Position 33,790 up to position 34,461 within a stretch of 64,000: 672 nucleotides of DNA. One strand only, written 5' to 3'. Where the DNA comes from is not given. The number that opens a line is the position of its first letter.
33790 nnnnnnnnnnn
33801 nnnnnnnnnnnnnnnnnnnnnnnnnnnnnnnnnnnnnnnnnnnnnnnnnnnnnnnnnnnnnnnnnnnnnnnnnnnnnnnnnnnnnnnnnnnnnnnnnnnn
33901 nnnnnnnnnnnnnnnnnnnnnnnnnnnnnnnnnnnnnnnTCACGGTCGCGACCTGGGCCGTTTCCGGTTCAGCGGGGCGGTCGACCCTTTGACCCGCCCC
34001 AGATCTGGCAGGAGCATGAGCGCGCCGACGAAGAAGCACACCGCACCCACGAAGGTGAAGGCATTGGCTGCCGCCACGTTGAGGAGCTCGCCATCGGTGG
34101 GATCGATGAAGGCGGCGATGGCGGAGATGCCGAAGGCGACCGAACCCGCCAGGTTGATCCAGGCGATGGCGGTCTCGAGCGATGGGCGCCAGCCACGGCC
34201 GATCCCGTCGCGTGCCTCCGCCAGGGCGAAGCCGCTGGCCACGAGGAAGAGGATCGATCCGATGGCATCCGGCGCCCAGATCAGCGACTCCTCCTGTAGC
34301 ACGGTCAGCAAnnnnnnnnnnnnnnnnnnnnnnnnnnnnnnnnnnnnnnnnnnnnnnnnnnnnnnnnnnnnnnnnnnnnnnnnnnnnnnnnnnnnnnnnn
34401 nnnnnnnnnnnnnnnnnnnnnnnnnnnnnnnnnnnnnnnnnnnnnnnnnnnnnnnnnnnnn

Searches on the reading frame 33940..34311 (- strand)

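Call 65: search_protein_families(library=pfam, proteins=[window:33940-34311:-], max_evalue=0.001)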
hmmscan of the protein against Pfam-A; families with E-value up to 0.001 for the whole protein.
window:33940-34311:- (123 aa): 1 family
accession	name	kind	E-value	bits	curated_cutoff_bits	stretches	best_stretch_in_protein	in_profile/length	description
PF14145.11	YrhK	-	1e-08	35.3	26.1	1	11-69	7-55/58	YrhK-like protein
